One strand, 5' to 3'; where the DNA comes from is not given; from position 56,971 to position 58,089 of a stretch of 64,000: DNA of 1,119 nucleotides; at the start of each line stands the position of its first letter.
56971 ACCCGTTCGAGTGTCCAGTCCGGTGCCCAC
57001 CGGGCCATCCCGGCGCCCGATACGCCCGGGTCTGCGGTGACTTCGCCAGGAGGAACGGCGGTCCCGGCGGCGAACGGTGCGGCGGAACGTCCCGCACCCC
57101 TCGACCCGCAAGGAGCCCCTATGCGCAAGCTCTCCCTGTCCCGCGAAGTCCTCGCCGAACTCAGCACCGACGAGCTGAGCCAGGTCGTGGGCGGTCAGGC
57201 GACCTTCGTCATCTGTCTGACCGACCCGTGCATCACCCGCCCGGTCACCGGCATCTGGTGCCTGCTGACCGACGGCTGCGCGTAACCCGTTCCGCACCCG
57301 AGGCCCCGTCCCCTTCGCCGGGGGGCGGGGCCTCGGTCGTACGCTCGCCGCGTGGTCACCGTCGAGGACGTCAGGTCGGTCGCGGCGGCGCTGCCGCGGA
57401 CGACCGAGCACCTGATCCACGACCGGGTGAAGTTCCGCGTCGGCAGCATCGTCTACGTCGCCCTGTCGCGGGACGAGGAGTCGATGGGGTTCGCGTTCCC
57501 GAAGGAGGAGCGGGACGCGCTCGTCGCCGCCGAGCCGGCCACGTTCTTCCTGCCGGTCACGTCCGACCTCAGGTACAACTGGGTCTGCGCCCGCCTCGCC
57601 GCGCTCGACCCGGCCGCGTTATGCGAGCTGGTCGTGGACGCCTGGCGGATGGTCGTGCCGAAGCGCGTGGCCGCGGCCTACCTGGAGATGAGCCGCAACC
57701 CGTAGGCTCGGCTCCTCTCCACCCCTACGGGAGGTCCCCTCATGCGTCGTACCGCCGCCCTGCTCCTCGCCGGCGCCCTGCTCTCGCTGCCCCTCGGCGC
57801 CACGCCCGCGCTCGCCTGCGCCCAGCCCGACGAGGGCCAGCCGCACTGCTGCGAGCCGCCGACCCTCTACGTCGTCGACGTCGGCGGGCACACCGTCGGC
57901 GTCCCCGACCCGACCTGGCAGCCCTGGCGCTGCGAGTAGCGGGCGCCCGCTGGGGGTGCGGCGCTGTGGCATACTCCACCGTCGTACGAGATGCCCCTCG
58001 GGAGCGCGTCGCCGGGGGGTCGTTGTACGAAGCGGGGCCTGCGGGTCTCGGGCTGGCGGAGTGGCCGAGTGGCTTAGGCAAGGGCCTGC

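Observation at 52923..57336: Orphan double-glycine-leader Cys/Thr-rich precursor peptide beside a secreted subtilase-histidine kinase pair (candidate new peptide system)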

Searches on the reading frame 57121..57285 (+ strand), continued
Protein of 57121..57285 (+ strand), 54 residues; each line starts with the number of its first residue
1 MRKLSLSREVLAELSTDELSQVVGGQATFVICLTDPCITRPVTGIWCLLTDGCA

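Call 54: find_homologous_proteins(query=A2, max_evalue=0.001)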
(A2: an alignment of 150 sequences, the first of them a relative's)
Query A2 (150 sequences) (54 aa, profile of the alignment): 308 proteins with E <= 0.001 among 2077 candidates; the best 120 are listed.
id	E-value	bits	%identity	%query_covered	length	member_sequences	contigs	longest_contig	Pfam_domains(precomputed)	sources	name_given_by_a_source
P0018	3.6e-21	92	73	89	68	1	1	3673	-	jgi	jgi:hypothetical protein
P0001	1.6e-20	90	100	100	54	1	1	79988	-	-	-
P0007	1.6e-19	87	80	91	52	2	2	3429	-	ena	-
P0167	1.6e-19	87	67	91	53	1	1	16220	-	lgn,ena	-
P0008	3.1e-19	86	76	98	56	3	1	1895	-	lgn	-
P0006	4.4e-19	86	76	91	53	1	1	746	-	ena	-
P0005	6.4e-19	85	72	98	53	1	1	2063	-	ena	-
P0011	6.4e-19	85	67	100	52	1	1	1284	PF28317.1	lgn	-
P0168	1.2e-18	84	65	100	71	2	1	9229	-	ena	-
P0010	1.8e-18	84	75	89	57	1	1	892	-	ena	-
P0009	2.0e-18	83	78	91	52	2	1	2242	-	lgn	-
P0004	4.8e-18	82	70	98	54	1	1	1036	-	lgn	-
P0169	5.7e-18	82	64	93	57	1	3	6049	-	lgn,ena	-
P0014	6.0e-18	82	63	94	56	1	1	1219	-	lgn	-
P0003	1.0e-17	81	78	100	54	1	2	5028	-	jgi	jgi:hypothetical protein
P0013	1.6e-16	77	68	93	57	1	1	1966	-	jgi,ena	jgi:hypothetical protein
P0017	1.7e-16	77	62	94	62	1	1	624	-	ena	-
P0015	9.6e-16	75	69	89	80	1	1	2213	-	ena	-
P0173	2.9e-13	67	46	98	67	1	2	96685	PF28317.1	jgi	jgi:hypothetical protein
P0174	8.8e-13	65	59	59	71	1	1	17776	PF28317.1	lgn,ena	-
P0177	4.7e-12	63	56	72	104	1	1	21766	PF28317.1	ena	-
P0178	4.9e-12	63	45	98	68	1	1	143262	PF28317.1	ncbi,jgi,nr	ncbi:MAG: hypothetical protein QOE45_1179 [Frankiaceae bacterium]|jgi:hypothetical protein|nr:hypoth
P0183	4.4e-11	60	53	59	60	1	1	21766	PF28317.1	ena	-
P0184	5.3e-11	60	61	52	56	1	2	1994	PF28317.1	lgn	-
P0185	5.6e-11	60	46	70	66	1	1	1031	PF28317.1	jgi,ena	-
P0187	5.9e-11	60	54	72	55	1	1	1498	PF28317.1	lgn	-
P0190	1.3e-10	58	54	72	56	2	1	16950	PF28317.1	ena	-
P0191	1.5e-10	58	-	-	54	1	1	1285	PF28317.1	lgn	-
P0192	1.6e-10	58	-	-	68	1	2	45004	PF28317.1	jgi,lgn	jgi:hypothetical protein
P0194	1.7e-10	58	62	54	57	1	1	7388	PF28317.1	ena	-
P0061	1.8e-10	58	49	98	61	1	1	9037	PF28317.1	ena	-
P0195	2.0e-10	58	62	54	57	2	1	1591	PF28317.1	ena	-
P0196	2.0e-10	58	55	59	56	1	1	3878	PF28317.1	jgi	jgi:hypothetical protein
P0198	2.6e-10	58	42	98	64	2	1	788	PF28317.1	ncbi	-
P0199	2.7e-10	57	68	46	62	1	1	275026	PF28317.1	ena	-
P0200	2.9e-10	57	46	72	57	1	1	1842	PF28317.1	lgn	-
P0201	3.1e-10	57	48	96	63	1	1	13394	PF28317.1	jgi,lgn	jgi:hypothetical protein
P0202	3.2e-10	57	59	54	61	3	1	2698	PF28317.1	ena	-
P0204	3.5e-10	57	64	46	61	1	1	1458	PF28317.1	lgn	-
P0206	4.0e-10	57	47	87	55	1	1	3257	PF28317.1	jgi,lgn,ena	jgi:hypothetical protein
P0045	4.3e-10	57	44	98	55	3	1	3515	PF28317.1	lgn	-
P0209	5.1e-10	57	59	54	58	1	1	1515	PF28317.1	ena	-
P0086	5.5e-10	56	72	46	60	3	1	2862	PF28317.1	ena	-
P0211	5.7e-10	56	56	59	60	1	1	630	PF28317.1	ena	-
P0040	5.9e-10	56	47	94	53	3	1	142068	-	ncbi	ncbi:MAG TPA: class I lanthipeptide [Mycobacteriales bacterium]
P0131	5.9e-10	56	60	46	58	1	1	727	PF28317.1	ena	-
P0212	6.1e-10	56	58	61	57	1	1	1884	PF28317.1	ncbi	-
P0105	6.4e-10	56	48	57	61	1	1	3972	PF28317.1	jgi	jgi:hypothetical protein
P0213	6.4e-10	56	72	46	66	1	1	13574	PF28317.1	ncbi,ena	-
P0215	7.5e-10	56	43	98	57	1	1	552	PF28317.1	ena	-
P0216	7.6e-10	56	63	44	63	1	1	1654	PF28317.1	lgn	-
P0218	8.1e-10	56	59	54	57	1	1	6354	PF28317.1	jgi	jgi:hypothetical protein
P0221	8.8e-10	56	63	50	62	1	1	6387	PF28317.1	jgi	jgi:hypothetical protein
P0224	9.6e-10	56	59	54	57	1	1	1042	PF28317.1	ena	-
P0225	1.1e-9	56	64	52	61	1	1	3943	PF28317.1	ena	-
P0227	1.1e-9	55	45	61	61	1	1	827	PF28317.1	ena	-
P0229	1.2e-9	55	62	54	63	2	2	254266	PF28317.1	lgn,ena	-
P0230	1.3e-9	55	64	46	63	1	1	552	PF28317.1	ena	-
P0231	1.3e-9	55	34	70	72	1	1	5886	PF28317.1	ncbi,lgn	-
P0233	1.4e-9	55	57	52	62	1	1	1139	PF28317.1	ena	-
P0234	1.4e-9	55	54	69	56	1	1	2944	PF28317.1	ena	-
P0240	1.9e-9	55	37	98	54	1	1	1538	PF28317.1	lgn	-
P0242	2.5e-9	54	47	70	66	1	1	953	PF28317.1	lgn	-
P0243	2.5e-9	54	64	46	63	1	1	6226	PF28317.1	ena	-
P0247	2.6e-9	54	63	44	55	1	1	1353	PF28317.1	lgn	-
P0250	3.2e-9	54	63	44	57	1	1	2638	PF28317.1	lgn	-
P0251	3.2e-9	54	48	85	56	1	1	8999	PF28317.1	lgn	-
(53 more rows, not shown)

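Call 55: find_encoding_contigs(protein=P0167, flank=10000, max_places=3)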
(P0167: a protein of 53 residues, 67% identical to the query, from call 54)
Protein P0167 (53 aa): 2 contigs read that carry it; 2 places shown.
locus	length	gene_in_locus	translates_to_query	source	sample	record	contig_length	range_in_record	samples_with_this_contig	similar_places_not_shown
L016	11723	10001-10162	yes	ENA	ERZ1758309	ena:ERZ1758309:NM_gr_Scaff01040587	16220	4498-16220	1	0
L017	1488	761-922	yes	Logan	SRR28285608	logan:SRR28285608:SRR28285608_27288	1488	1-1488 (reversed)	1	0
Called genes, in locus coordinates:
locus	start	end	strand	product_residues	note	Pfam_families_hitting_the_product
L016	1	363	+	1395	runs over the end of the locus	PF01835:MG2 (faint), PF10633:NPCBM_assoc (faint), PF14524:Wzt_C (faint), PF12690:BsuPI (faint), PF07705:CARDB (weak), PF11797:WxLIP_HBD (faint), PF07705:CARDB (weak)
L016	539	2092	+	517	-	-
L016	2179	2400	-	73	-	-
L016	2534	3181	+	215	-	PF00583:Acetyltransf_1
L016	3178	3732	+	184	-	-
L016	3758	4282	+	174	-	PF12867:DinB_2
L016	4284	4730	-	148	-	-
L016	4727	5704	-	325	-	PF04542:Sigma70_r2, PF07638:Sigma70_ECF (weak), PF08281:Sigma70_r4_2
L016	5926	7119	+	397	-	-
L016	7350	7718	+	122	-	-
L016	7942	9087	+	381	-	PF13439:Glyco_transf_4 (faint), PF21036:EryCIII-like_N, PF00201:UDPGT, PF06722:EryCIII-like_C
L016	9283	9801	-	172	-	-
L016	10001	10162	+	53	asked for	-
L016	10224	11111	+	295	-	PF03446:NAD_binding_2 (weak), PF03807:F420_oxidored (weak), PF09130:DUF1932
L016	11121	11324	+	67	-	-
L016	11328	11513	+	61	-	-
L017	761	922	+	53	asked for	-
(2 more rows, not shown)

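Call 56: find_encoding_contigs(protein=P0040, flank=10000, max_places=3)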
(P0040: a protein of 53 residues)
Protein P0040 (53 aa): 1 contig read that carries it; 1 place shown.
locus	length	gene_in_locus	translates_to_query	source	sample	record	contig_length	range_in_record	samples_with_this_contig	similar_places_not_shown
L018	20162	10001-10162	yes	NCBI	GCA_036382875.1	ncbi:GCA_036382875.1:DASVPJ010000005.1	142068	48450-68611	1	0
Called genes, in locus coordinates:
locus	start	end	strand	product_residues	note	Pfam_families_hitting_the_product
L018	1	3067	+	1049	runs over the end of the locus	-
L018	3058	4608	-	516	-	-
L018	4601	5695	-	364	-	-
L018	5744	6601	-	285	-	-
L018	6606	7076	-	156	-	-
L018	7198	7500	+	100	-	PF00126:HTH_1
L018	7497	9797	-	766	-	PF00041:fn3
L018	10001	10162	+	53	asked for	-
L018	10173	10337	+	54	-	-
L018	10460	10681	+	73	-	-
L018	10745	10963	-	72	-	-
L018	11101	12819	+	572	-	PF00082:Peptidase_S8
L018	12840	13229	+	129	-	PF00903:Glyoxalase, PF13669:Glyoxalase_4 (weak)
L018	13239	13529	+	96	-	PF08922:DUF1905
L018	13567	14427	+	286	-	PF03239:FTR1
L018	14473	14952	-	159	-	-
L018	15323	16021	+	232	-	PF12401:FhaA_N, PF16697:Yop-YscD_cpl, PF00498:FHA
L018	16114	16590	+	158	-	PF16697:Yop-YscD_cpl, PF00498:FHA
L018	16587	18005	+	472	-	PF00481:PP2C, PF07228:SpoIIE (faint), PF13672:PP2C_2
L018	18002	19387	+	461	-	PF01098:FTSW_RODA_SPOVE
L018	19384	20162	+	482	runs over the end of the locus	PF21922:PBP_dimer_2, PF00905:Transpeptidase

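Call 58: find_encoding_contigs(protein=P0173, flank=10000, max_places=2)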
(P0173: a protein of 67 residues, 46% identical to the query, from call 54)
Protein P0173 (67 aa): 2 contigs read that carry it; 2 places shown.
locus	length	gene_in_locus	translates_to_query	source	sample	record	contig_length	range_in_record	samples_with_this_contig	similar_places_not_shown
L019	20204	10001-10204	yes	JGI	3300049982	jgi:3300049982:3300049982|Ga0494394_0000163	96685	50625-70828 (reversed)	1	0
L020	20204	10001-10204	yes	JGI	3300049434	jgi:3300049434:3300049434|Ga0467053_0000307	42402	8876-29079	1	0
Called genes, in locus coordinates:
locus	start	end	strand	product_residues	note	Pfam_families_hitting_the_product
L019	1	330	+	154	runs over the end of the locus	-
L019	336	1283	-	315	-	PF00291:PALP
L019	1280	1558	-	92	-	PF02597:ThiS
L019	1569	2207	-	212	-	PF01738:DLH, PF00561:Abhydrolase_1 (faint)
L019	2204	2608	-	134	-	PF14464:Prok-JAB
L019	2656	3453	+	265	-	-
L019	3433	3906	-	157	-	PF09438:DUF2017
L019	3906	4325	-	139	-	PF02617:ClpS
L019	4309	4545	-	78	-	PF22513:FitA-like_RHH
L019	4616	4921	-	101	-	PF13744:HTH_37, PF12844:HTH_19 (weak), PF13560:HTH_31, PF01381:HTH_3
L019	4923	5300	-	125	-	PF05973:Gp49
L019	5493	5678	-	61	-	-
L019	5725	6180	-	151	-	PF06983:3-dmu-9_3-mt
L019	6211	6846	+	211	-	PF01872:RibD_C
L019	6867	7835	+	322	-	PF00892:EamA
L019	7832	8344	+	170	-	PF13302:Acetyltransf_3, PF00583:Acetyltransf_1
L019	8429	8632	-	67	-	PF00313:CSD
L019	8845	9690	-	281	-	PF21863:HTH_67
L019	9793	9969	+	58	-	-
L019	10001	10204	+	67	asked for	PF28317:Lant_leader_dom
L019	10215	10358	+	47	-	-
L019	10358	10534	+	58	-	-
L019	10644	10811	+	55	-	PF28317:Lant_leader_dom (weak)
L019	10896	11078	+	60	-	-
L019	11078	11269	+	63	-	-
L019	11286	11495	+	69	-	-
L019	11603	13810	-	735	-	PF03412:Peptidase_C39, PF00664:ABC_membrane, PF00005:ABC_tran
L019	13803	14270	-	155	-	-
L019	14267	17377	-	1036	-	PF04738:Lant_dehydr_N, PF14028:Lant_dehydr_C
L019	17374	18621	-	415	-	PF05147:LANC_like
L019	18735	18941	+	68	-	PF28317:Lant_leader_dom (faint)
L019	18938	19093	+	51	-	-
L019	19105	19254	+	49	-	PF28317:Lant_leader_dom (weak)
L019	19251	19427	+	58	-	-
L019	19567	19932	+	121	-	-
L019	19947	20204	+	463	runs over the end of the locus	PF08811:DUF1800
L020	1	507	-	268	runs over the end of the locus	PF01177:Asp_Glu_race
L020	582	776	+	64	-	-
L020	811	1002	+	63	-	-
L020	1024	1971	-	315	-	PF00291:PALP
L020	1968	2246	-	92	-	PF02597:ThiS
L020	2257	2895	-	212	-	PF01738:DLH, PF00561:Abhydrolase_1 (faint)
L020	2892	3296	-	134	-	PF14464:Prok-JAB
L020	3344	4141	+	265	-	-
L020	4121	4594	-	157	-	PF09438:DUF2017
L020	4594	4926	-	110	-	PF02617:ClpS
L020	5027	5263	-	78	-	PF22513:FitA-like_RHH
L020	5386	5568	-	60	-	-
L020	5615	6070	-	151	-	PF06983:3-dmu-9_3-mt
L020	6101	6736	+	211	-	PF01872:RibD_C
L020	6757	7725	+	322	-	PF00892:EamA, PF11177:DUF2964 (weak), PF00892:EamA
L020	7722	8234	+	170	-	PF13302:Acetyltransf_3, PF00583:Acetyltransf_1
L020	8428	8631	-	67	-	PF00313:CSD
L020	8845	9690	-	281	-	PF21863:HTH_67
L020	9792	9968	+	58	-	-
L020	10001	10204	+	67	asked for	PF28317:Lant_leader_dom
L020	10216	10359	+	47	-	-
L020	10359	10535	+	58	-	-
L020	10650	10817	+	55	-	PF28317:Lant_leader_dom (weak)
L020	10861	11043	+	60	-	-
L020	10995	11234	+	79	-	-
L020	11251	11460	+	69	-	-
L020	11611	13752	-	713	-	PF03412:Peptidase_C39, PF00664:ABC_membrane, PF00005:ABC_tran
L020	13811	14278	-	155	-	-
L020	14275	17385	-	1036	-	PF04738:Lant_dehydr_N, PF14028:Lant_dehydr_C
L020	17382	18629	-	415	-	PF05147:LANC_like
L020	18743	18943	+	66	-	PF28317:Lant_leader_dom (faint)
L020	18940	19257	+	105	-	PF27893:GRASP_targ_2 (faint), PF28317:Lant_leader_dom (weak)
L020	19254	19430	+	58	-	-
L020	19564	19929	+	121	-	PF13473:Cupredoxin_1 (weak)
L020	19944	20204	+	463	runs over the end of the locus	PF08811:DUF1800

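Call 59: find_encoding_contigs(protein=P0229, flank=10000, max_places=2)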
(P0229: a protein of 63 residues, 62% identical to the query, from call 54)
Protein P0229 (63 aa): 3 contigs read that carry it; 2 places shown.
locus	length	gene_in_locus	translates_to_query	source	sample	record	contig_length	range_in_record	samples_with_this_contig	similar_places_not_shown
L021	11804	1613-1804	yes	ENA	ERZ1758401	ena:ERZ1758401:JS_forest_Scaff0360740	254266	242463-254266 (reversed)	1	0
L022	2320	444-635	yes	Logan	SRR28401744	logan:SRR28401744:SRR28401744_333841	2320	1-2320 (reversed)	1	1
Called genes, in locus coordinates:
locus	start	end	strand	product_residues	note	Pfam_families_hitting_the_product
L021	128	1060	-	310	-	PF00491:Arginase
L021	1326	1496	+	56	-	-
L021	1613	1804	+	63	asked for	PF28317:Lant_leader_dom (faint)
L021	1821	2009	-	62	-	-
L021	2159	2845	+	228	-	PF00089:Trypsin (weak)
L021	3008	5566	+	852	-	-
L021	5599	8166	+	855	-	-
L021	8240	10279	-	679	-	PF01145:Band_7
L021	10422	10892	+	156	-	-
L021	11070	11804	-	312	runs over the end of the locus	-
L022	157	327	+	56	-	-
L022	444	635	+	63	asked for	PF28317:Lant_leader_dom (faint)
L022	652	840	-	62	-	-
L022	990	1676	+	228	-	PF00089:Trypsin (weak)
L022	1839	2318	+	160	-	?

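Call 74: find_related_loci(query=A1, collection=viral_contigs, flank=10000)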
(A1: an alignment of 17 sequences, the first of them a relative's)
Query A1 (54 aa) in viral_contigs; peptide patterns used: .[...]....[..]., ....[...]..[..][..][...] (x = any residue, [..] = any of these).
66 stretches matched a pattern, but none encodes a relative of the query by tblastn (E <= 1e-3).

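Call 76: search_protein_families(library=pfam, proteins=[P0048, P0078, L016:10224-11111:+, L019:13803-14270:-], max_evalue=0.01)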
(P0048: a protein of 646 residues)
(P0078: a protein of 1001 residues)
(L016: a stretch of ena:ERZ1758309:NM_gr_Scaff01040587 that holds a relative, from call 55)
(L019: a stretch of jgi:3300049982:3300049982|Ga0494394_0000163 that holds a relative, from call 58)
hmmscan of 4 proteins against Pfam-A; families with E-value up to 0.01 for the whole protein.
P0048 (646 aa): 5 families
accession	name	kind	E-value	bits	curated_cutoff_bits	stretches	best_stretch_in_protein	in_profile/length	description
PF00754.31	F5_F8_type_C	-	3e-09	37.5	28.2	1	59-170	16-117/127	F5/8 type C domain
PF13517.12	FG-GAP_3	-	5.1e-09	37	26.9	3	457-512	1-58/61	FG-GAP-like repeat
PF01839.29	FG-GAP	-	4.8e-08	33.2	22.1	0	455-465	7-17/37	FG-GAP repeat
PF19987.4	DUF6423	-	8e-07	29.3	29.7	0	420-451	28-59/161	Family of unknown function (DUF6423)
PF22633.2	F5_F8_type_C_2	-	5.3e-05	24.2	27.8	1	70-163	11-91/91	NedA-like, galactose-binding domain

P0078 (1001 aa): 7 families
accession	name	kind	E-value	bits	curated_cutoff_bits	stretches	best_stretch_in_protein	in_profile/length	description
PF13620.12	CarboxypepD_reg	-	1.5e-28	99.4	32.3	2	552-629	1-82/82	Carboxypeptidase regulatory-like domain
PF13715.12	CarbopepD_reg_2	-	3.6e-18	65.8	32.2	2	553-612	1-61/88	CarboxypepD_reg-like domain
PF13517.12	FG-GAP_3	-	9.5e-10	39.4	26.9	3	905-960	1-58/61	FG-GAP-like repeat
PF19987.4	DUF6423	-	1.6e-08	34.9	29.7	0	704-758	4-59/161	Family of unknown function (DUF6423)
PF01839.29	FG-GAP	-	7.3e-07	29.4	22.1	0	950-964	7-20/37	FG-GAP repeat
PF14686.12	fn3_3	-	0.0015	18.7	24.4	0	582-623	31-74/75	Polysaccharide lyase family 4, domain II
PF08308.17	PEGA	-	0.0019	18.5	20.8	0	591-630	30-69/71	PEGA domain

L016:10224-11111:+ (295 aa): 4 families
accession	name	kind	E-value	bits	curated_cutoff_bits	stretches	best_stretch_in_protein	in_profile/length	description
PF09130.16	DUF1932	-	1.3e-16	60.7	25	1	185-254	1-70/70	Domain of unknown function (DUF1932)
PF03807.23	F420_oxidored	-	2.2e-07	31.8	21.6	1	3-79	1-80/94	NADP oxidoreductase coenzyme F420-dependent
PF03446.21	NAD_binding_2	-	6.1e-07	30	21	1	4-122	2-123/161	NAD binding domain of 6-phosphogluconate dehydrogenase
PF02826.25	2-Hacid_dh_C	-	0.0014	18.5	25.1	1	3-66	38-100/178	D-isomer specific 2-hydroxyacid dehydrogenase, NAD binding domain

L019:13803-14270:- (155 aa): 0 families

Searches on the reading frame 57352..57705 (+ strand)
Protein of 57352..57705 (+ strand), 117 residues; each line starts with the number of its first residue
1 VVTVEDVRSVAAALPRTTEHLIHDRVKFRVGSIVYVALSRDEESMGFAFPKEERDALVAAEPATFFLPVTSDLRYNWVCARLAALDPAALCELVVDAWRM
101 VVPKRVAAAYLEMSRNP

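Call 5: search_protein_families(library=pfam, proteins=[window:57352-57705:+], max_evalue=0.01)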
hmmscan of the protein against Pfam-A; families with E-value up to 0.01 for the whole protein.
window:57352-57705:+ (117 aa): 1 family
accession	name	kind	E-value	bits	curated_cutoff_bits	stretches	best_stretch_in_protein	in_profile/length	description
PF04237.18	YjbR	-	4.8e-10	40.4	30.1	1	13-100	2-88/88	YjbR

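Call 6: search_protein_families(library=ncbifam, proteins=[window:57352-57705:+], max_evalue=1)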
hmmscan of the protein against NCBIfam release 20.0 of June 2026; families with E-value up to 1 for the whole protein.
window:57352-57705:+ (117 aa): 0 families

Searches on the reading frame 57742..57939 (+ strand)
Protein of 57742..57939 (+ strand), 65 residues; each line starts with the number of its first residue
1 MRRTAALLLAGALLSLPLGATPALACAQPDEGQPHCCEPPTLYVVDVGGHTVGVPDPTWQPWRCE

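Call 76: search_protein_families(library=pfam, proteins=[window:57742-57939:+], max_evalue=0.01)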
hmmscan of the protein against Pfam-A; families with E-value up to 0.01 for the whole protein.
window:57742-57939:+ (65 aa): 0 families
